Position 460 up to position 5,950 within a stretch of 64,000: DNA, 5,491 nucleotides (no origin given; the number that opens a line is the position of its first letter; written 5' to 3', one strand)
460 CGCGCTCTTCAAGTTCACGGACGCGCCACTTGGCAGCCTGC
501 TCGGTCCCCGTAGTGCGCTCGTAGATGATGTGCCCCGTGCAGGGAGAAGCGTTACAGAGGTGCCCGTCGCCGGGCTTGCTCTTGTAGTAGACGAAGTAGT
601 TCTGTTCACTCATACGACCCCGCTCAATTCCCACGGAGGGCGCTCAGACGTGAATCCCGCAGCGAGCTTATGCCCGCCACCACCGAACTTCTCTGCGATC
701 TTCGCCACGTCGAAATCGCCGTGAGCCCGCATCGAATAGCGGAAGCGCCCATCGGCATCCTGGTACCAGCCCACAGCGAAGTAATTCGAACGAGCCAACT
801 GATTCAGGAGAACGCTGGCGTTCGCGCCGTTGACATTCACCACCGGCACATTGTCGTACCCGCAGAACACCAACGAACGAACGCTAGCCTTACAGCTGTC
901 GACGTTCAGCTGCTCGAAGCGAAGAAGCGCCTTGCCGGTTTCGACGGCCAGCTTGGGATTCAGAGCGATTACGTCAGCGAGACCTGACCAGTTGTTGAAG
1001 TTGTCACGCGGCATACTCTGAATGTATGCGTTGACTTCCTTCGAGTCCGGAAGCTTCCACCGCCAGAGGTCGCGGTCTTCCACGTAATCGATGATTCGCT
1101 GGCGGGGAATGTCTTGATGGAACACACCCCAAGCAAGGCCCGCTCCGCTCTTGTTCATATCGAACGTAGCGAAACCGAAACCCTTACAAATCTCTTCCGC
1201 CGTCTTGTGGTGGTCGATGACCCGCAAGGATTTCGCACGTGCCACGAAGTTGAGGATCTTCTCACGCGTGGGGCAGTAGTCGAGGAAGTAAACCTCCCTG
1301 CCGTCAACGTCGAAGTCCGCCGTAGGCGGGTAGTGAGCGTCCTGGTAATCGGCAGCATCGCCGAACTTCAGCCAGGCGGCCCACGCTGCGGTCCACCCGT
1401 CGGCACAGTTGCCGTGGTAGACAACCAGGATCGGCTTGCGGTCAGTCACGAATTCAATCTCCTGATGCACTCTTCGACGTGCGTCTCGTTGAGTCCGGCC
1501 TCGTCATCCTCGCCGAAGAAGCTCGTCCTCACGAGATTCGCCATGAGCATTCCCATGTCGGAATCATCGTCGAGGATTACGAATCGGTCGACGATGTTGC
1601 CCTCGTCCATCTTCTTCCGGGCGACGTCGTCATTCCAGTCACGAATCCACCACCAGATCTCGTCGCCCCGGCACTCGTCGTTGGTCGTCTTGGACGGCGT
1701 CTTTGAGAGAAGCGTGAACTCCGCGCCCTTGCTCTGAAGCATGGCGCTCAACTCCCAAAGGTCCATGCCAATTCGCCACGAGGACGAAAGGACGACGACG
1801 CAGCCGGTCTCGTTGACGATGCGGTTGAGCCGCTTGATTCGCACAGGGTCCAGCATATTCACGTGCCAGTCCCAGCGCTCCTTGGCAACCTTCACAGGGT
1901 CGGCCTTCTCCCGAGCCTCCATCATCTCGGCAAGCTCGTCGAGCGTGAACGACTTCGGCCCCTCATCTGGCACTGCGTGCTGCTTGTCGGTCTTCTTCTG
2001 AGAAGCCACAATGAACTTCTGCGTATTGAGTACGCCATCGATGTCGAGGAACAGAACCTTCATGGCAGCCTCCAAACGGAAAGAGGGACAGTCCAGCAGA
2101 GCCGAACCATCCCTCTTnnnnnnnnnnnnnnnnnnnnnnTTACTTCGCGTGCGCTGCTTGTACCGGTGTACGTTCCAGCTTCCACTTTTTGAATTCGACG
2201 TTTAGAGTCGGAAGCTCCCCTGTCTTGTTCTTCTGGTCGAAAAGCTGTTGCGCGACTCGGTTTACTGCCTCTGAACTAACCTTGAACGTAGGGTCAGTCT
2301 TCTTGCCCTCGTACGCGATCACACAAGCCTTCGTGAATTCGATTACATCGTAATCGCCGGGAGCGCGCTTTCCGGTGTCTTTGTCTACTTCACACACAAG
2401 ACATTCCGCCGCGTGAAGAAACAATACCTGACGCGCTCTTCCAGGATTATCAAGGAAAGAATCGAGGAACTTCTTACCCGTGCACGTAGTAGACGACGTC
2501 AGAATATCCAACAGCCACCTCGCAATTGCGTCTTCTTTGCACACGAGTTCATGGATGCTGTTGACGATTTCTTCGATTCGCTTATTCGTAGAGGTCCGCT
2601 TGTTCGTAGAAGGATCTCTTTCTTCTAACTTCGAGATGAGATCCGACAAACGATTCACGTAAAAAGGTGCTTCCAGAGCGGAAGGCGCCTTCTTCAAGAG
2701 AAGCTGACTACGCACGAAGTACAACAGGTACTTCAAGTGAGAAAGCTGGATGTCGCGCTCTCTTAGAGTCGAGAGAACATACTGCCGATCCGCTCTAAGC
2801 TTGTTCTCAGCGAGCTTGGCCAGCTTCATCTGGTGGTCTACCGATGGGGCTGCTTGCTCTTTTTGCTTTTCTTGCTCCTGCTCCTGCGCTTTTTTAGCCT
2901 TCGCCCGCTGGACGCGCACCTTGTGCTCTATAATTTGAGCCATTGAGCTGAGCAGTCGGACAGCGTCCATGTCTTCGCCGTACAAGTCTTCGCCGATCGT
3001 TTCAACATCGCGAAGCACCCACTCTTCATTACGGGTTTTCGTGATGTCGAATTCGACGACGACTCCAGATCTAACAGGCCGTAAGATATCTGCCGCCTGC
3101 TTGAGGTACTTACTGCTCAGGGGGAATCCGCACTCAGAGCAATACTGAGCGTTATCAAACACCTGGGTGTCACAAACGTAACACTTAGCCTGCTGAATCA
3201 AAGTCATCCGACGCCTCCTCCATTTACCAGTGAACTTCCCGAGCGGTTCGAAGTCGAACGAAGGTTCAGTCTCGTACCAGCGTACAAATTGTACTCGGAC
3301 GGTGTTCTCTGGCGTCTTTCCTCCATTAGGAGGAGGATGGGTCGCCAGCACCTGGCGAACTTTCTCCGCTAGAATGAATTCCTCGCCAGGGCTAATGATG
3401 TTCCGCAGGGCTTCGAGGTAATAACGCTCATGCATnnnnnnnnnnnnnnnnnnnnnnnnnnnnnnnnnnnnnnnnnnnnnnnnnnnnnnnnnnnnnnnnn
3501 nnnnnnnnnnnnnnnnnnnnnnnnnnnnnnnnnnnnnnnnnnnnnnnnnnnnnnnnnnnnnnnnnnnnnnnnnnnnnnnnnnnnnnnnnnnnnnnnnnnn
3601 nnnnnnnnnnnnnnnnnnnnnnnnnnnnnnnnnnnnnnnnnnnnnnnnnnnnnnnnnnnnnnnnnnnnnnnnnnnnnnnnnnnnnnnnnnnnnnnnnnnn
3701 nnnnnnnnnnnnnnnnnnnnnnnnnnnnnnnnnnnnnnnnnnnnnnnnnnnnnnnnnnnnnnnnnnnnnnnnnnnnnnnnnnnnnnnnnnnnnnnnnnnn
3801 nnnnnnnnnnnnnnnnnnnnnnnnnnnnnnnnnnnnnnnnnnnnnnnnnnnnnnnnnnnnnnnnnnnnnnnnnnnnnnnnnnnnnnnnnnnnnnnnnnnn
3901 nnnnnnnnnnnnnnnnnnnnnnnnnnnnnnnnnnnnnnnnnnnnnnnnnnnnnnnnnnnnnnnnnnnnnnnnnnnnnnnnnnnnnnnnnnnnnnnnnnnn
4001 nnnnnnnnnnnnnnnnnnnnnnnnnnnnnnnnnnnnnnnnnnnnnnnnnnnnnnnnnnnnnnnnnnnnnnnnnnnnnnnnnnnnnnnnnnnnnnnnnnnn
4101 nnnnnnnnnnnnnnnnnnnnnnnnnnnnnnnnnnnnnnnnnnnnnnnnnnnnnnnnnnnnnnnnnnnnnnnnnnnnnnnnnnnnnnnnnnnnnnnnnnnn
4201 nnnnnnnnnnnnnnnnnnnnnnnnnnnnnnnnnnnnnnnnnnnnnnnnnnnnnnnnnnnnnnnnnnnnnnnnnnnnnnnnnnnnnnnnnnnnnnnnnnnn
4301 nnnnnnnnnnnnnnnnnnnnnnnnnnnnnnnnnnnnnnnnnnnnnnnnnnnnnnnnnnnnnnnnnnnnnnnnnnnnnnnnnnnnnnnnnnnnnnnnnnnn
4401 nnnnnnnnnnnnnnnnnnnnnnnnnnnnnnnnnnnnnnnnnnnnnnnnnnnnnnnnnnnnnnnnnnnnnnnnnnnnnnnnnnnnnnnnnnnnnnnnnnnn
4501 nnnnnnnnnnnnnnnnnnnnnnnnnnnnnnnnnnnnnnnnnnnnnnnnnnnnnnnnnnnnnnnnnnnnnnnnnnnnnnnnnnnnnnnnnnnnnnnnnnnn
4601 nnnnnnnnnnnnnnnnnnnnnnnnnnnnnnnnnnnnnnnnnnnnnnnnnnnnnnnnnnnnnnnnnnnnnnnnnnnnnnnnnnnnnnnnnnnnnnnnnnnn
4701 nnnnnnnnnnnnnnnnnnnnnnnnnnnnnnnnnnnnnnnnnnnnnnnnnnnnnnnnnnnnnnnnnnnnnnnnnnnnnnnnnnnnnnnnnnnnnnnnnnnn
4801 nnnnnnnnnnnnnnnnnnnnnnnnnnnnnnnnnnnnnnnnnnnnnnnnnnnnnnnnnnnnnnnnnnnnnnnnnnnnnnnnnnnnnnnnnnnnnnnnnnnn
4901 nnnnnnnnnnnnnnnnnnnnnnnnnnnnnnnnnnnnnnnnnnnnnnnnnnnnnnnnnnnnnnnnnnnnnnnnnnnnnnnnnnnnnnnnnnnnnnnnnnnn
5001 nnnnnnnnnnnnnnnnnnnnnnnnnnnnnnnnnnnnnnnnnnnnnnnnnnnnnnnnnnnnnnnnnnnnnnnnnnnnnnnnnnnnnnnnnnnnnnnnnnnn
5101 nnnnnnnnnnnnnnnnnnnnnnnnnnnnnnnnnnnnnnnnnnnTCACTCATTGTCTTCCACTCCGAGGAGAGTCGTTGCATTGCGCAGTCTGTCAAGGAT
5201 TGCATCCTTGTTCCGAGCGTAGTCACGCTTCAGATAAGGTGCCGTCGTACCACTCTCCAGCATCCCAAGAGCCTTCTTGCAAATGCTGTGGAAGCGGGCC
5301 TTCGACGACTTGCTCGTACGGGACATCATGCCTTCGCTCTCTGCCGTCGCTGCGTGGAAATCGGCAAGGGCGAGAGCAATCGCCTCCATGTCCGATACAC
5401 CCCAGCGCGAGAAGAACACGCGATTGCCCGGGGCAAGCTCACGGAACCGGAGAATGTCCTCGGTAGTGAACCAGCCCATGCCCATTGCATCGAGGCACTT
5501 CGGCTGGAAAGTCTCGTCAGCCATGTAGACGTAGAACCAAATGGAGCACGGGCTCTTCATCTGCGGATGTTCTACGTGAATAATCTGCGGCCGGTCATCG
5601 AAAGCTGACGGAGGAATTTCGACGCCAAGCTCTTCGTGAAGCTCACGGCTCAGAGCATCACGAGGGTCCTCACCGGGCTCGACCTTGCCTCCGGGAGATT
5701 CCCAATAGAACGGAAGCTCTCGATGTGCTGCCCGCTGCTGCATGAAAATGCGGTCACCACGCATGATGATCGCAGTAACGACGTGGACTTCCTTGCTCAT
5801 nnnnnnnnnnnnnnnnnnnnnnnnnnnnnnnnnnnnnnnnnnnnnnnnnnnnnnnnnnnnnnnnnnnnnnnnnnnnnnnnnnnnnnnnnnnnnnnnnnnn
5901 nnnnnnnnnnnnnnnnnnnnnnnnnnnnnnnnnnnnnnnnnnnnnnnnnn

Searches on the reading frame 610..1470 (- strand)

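Call 73: search_protein_families(library=phrogs, proteins=[window:610-1470:-], max_evalue=0.001)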
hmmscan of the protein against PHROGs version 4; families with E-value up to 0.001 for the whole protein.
window:610-1470:- (286 aa): 1 family
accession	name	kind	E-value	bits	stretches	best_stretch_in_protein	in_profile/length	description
phrog_4771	-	other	7.2e-76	256.6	1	10-277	14-285/363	DHH phosphoesterase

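Call 93: search_protein_families(library=ncbifam, proteins=[window:610-1470:-], max_evalue=0.01)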
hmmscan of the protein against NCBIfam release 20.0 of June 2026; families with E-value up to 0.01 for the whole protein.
window:610-1470:- (286 aa): 1 family
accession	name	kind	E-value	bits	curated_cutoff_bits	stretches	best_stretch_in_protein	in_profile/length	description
NF053633.1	OlncasPapPhNrnA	equivalog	2.4e-05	23.4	350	1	216-273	238-296/317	bifunctional oligoribonuclease/PAP phosphatase NrnA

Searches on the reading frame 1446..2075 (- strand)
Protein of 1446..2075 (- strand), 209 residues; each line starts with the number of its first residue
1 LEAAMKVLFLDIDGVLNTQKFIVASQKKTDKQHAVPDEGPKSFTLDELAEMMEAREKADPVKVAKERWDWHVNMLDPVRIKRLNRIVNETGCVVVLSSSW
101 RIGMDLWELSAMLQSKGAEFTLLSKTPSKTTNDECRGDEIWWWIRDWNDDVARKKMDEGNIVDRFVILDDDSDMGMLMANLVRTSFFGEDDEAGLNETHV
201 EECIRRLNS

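Call 73: search_protein_families(library=phrogs, proteins=[window:1446-2075:-], max_evalue=0.001)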
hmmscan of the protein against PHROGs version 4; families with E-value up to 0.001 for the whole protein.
window:1446-2075:- (209 aa): 2 families
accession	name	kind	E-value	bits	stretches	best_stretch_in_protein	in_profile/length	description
phrog_1818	-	unknown function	2.8e-27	96.4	1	4-208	4-153/161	-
phrog_38681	-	unknown function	0.00068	20.6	1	135-207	26-89/101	-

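Call 86: search_dna_similar(query=window:1446-2075:-, collection=phages, mode=protein, max_evalue=0.001, max_rows=60)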
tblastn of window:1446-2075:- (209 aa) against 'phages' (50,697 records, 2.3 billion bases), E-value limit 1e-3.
Records with a match: 268; places in all: 268; records where one place covers at least 80% of the query: 69.
Best place of each record, by identity: <60% 268.
By first word of the organism name: Klebsiella 114; Vibrio 75; Enterobacter 20; Cronobacter 16; Citrobacter 13; Escherichia 9; Shewanella 4; Pseudomonas 3; Stenotrophomonas 2; Rhizobium 2; and 8 more.
By host as written in the record: Klebsiella pneumoniae 54; - 50; Klebsiella sp. M5a1 9; Vibrio parahaemolyticus 8; Cronobacter sakazakii 7; Enterobacter cloacae 7; Vibrio sp. 6; Klebsiella pneumoniae JHCK1 (BEI NR-48976) 6; and 81 more.
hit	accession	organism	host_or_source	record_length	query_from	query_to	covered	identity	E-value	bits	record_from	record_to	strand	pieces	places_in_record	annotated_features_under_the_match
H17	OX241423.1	Vibrio phage 249E41-1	Seawater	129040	2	209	100%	30.3%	1e-13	74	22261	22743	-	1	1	putative HAD domain-containing protein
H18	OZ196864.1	Vibrio phage 166E36-1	Seawater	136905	2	209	100%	29.8%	3e-13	74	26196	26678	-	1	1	hypothetical protein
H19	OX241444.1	Vibrio phage 496E54-1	Seawater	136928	4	209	99%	29.6%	6e-13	72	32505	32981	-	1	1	putative HAD domain-containing protein | conserved hypothetical protein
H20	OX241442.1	Vibrio phage 495E54-1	Seawater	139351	4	209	99%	29.6%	6e-13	72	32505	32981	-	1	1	putative HAD domain-containing protein | conserved hypothetical protein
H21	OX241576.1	Vibrio phage 193E37-1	Seawater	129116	2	209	100%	29.3%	5e-13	73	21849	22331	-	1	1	putative HAD domain-containing protein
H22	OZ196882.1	Vibrio phage PS17B-2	Seawater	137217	2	209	100%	29.3%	1e-12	72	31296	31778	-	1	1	hypothetical protein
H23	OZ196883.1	Vibrio phage 5P1c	Seawater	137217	2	209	100%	29.3%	1e-12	72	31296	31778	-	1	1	hypothetical protein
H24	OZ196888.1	Vibrio phage 5P1b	Seawater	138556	2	209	100%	29.3%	1e-12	72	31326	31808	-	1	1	hypothetical protein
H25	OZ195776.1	Vibrio phage D479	Seawater and oysters mix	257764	5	209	98%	28.8%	9e-11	66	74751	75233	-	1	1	hypothetical protein (x3)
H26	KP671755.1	Vibrio phage ValKK3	Vibrio alginolyticus ATCC 17749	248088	5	209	98%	28.0%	5e-9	61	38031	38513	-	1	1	hypothetical protein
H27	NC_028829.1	Vibrio phage ValKK3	Vibrio alginolyticus ATCC 17749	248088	5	209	98%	28.0%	5e-9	61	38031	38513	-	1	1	hypothetical protein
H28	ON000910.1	Vibrio phage XZ1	Vibrio alginolyticus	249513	5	209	98%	28.0%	5e-9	61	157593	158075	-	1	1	hypothetical protein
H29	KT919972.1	Vibrio phage phi-Grn1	Vibrio alginolyticus V1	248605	5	209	98%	27.5%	1e-8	60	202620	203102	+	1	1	hypothetical protein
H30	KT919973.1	Vibrio phage phi-ST2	Vibrio alginolyticus V1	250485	5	209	98%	27.5%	3e-8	59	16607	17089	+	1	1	hypothetical protein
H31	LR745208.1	uncultured phage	metagenomic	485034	5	201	94%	28.4%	1e-8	60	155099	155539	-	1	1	record has no annotation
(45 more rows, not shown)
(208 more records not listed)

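Call 93: search_protein_families(library=ncbifam, proteins=[window:1446-2075:-], max_evalue=0.01)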
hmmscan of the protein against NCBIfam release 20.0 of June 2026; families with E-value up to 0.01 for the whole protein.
window:1446-2075:- (209 aa): 1 family
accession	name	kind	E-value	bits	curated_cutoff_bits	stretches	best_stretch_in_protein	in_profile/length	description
TIGR01662.1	HAD-SF-IIIA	subfamily_domain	0.0048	17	44.6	0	6-37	1-32/141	HAD-IIIA family hydrolase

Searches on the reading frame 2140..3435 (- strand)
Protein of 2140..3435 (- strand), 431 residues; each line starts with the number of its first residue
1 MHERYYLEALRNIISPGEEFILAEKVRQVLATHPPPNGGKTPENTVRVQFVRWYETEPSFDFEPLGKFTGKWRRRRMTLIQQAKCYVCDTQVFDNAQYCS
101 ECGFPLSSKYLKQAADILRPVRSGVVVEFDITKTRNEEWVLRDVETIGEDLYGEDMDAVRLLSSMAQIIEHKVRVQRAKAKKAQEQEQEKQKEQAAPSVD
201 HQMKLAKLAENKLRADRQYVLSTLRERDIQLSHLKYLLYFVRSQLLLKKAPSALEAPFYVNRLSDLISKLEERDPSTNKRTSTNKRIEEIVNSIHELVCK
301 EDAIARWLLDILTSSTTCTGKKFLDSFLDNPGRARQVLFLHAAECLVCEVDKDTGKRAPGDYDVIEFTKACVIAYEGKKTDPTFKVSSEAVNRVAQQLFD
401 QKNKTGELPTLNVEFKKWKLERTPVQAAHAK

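Call 51: find_encoding_contigs(protein=window:2140-3435:-, flank=10000, max_places=1)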
Protein window:2140-3435:- (431 aa): 3 contigs read that carry it; 1 place shown.
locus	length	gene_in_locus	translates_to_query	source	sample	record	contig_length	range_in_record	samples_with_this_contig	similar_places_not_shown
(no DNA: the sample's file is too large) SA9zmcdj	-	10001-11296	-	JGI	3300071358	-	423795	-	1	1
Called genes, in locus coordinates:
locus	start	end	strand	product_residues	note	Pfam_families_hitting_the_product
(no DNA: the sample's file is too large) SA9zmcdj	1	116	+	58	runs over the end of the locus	-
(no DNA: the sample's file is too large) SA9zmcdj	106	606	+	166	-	-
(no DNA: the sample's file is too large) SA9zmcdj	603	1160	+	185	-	PF03235:GmrSD_N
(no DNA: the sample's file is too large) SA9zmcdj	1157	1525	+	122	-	-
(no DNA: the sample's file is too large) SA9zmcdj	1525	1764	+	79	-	-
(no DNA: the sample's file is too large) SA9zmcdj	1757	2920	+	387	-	-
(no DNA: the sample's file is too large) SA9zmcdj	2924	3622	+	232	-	PF23969:DUF7296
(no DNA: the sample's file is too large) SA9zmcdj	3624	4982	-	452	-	-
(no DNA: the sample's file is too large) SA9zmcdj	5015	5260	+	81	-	-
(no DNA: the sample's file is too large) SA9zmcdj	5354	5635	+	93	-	-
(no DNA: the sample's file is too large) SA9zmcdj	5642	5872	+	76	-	-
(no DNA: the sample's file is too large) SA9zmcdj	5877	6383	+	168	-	-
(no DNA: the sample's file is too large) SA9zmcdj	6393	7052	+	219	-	-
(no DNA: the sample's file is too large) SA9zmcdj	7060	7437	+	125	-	-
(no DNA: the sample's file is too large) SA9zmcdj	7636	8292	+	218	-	PF00293:NUDIX, PF14815:NUDIX_4 (weak)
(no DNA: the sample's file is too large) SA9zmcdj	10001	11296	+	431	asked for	-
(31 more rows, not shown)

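Call 73: search_protein_families(library=phrogs, proteins=[window:2140-3435:-], max_evalue=0.001)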
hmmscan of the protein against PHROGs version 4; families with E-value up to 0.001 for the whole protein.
window:2140-3435:- (431 aa): 2 families
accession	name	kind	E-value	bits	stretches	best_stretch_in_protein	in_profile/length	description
phrog_4339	-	unknown function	0.00016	22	1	126-247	79-199/552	-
phrog_2546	-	unknown function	0.00095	20.4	0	84-195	2-116/180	-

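Call 92: search_solved_structures(query=window:2140-3435:-, max_evalue=1)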
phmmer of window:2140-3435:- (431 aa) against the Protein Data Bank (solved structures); distinct sequences matched with E-value up to 1: 0.

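Call 93: search_protein_families(library=ncbifam, proteins=[window:2140-3435:-], max_evalue=0.01)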
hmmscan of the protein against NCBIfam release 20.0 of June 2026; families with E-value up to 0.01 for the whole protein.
window:2140-3435:- (431 aa): 0 families

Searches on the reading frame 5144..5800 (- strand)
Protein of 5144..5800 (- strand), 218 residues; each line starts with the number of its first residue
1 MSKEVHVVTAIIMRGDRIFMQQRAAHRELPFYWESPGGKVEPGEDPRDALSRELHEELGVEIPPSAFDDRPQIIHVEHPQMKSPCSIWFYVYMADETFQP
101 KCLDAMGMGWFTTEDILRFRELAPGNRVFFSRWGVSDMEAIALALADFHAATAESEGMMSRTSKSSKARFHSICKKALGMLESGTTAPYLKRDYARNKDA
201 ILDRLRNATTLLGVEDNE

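Call 93: search_protein_families(library=ncbifam, proteins=[window:5144-5800:-], max_evalue=0.01)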
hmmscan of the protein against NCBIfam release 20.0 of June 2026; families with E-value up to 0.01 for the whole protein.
window:5144-5800:- (218 aa): 16 families
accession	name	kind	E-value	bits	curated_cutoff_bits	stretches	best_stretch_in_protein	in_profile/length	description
NF006530.0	PRK08999.1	equivalog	6.2e-19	68.2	245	1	2-63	3-65/315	Nudix family hydrolase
NF007834.0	PRK10546.1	equivalog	1.3e-16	60.7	156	1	3-68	2-67/135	pyrimidine (deoxy)nucleoside triphosphate diphosphatase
TIGR00586.1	mutt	equivalog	8.5e-14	51.7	97.9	1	3-102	3-100/129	8-oxo-dGTP diphosphatase MutT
NF008044.0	PRK10776.1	equivalog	3.1e-13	49.7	148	1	3-126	2-119/130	8-oxo-dGTP diphosphatase MutT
NF001938.0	PRK00714.1-5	equivalog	3e-07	30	116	1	9-81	18-94/172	RNA pyrophosphohydrolase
TIGR02705.1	nudix_YtkD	equivalog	2.6e-06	27.1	154.4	1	33-61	47-75/156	RNA deprotection pyrophosphohydrolase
NF001936.0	PRK00714.1-3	equivalog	4.5e-06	26.6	118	1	16-80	23-83/155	RNA pyrophosphohydrolase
NF001937.0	PRK00714.1-4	equivalog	3.5e-05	23.5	139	1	10-61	14-61/161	RNA pyrophosphohydrolase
NF012016.0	PRK15472.1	equivalog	3.6e-05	23.5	95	1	7-61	6-61/141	nucleoside triphosphatase NudI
NF002995.0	PRK03759.1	equivalog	4.7e-05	23.1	127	1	14-63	45-96/185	isopentenyl-diphosphate Delta-isomerase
NF041652.1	Nud_hyd_Dein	equivalog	7.1e-05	23.1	200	1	26-63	38-75/152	Nudix hydrolase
NF006961.0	PRK09438.1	equivalog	7.6e-05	22.2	103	1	8-63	12-66/151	dihydroneopterin triphosphate diphosphatase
NF001935.0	PRK00714.1-2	equivalog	0.00046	19.7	259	1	31-61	31-61/183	RNA pyrophosphohydrolase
NF001299.0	PRK00241.1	equivalog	0.0019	17.7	158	1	10-62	140-190/263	NAD(+) diphosphatase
NF001934.0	PRK00714.1-1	equivalog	0.0032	16.9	241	1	29-61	29-61/176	RNA pyrophosphohydrolase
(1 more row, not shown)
